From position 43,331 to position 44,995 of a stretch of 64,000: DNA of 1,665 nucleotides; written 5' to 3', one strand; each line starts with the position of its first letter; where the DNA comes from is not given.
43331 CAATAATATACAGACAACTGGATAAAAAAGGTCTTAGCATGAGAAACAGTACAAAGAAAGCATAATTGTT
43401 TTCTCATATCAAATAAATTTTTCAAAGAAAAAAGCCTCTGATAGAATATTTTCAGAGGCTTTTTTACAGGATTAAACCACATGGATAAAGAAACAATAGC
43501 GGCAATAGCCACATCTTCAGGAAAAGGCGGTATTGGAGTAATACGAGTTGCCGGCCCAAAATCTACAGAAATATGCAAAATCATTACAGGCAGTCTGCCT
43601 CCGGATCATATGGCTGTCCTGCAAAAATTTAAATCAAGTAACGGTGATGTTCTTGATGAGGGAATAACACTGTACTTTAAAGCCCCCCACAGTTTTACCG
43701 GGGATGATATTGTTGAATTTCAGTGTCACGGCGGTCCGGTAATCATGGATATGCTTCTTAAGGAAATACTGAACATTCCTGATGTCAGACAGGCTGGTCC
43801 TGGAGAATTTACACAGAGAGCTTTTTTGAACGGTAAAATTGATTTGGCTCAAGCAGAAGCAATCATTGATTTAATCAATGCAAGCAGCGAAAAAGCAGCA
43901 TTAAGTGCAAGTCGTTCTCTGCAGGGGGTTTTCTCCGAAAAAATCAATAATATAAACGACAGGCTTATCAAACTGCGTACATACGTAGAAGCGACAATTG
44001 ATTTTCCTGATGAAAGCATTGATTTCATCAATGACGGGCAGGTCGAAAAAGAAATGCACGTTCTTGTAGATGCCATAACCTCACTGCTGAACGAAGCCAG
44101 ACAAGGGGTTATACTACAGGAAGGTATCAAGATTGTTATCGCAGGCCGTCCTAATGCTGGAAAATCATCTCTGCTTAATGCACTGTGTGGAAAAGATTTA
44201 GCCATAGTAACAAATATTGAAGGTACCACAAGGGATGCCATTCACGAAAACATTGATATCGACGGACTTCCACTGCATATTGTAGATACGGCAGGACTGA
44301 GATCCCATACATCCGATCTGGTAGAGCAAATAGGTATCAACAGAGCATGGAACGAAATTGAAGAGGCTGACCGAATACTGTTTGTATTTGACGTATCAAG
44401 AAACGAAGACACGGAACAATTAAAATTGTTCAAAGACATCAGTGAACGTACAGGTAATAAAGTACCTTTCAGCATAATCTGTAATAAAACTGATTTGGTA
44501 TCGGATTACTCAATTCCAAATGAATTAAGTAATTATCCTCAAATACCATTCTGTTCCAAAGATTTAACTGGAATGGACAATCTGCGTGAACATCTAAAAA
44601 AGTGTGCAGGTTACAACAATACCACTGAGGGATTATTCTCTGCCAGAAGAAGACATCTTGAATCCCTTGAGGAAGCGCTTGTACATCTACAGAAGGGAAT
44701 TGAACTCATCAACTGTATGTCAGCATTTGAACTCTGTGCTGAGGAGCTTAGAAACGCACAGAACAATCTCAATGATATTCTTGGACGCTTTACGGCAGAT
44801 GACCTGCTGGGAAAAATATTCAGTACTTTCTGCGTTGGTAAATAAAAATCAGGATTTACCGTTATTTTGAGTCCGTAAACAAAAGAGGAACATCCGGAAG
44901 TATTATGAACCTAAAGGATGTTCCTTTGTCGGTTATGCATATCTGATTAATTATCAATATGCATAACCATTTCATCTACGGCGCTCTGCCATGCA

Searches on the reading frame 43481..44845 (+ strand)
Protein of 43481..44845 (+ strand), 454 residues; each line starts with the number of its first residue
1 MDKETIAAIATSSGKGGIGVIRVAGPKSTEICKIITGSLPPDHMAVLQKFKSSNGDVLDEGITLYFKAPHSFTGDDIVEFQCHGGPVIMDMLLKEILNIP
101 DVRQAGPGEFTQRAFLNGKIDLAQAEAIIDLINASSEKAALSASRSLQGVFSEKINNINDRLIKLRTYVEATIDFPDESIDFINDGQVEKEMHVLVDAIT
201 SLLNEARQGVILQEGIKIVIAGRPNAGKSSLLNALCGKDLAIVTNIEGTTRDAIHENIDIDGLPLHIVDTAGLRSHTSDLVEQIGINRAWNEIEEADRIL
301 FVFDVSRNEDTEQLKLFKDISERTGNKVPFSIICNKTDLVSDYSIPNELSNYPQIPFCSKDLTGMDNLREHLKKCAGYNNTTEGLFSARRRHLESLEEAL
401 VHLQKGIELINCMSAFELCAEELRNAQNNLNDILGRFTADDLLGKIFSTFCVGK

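Call 22: find_encoding_contigs(protein=window:43481-44845:+, flank=10000, max_places=10)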
Protein window:43481-44845:+ (454 aa): 10 contigs read that carry it; 5 places shown.
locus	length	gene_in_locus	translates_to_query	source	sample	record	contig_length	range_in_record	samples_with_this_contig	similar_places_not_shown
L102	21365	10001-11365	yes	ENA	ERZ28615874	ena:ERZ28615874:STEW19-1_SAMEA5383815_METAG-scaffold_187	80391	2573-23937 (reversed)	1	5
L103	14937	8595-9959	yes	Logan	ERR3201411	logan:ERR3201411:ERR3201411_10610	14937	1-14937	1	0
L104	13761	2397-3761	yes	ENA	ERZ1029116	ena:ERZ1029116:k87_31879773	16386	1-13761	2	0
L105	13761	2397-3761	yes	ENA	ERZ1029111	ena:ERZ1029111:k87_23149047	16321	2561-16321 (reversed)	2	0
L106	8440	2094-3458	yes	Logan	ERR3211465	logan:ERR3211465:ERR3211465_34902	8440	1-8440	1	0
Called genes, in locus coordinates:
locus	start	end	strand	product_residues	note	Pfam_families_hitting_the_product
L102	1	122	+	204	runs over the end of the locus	PF01725:Ham1p_like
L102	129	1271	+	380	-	PF04055:Radical_SAM, PF06969:HemN_C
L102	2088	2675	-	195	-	PF02870:Methyltransf_1N, PF01035:DNA_binding_1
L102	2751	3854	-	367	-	PF02463:SMC_N, PF13175:AAA_15, PF13476:AAA_23, PF13304:AAA_21 (weak)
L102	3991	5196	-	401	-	PF00712:DNA_pol3_beta, PF02767:DNA_pol3_beta_2, PF02768:DNA_pol3_beta_3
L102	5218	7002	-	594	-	PF00308:Bac_DnaA, PF13173:AAA_14 (faint), PF13401:AAA_22 (faint), PF08299:Bac_DnaA_C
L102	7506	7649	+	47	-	PF00468:Ribosomal_L34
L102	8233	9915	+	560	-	PF14849:YidC_periplas, PF02096:60KD_IMP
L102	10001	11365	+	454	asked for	PF10396:TrmE_N, PF12631:MnmE_helical, PF00025:Arf (faint), PF00071:Ras (weak), PF00350:Dynamin_N (faint), PF01926:MMR_HSR1, PF02421:FeoB_N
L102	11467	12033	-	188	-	PF03886:ABC_trans_aux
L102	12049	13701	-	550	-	PF02470:MlaD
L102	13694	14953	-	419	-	PF04403:PqiA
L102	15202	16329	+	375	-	PF10093:EarP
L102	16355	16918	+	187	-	PF08207:EFP_N, PF01132:EFP, PF09285:Elong-fact-P_C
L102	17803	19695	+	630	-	PF00890:FAD_binding_2 (faint), PF01134:GIDA, PF12831:FAD_oxidored, PF21680:GIDA_C_1st, PF13932:SAM_GIDA_C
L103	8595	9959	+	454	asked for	PF10396:TrmE_N, PF12631:MnmE_helical, PF00025:Arf (faint), PF00071:Ras (weak), PF00350:Dynamin_N (faint), PF01926:MMR_HSR1, PF02421:FeoB_N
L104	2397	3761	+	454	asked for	PF10396:TrmE_N, PF12631:MnmE_helical, PF00025:Arf (faint), PF00071:Ras (weak), PF00350:Dynamin_N (faint), PF01926:MMR_HSR1, PF02421:FeoB_N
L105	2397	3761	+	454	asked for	PF10396:TrmE_N, PF12631:MnmE_helical, PF00025:Arf (faint), PF00071:Ras (weak), PF00350:Dynamin_N (faint), PF01926:MMR_HSR1, PF02421:FeoB_N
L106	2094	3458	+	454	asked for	PF10396:TrmE_N, PF12631:MnmE_helical, PF00025:Arf (faint), PF00071:Ras (weak), PF00350:Dynamin_N (faint), PF01926:MMR_HSR1, PF02421:FeoB_N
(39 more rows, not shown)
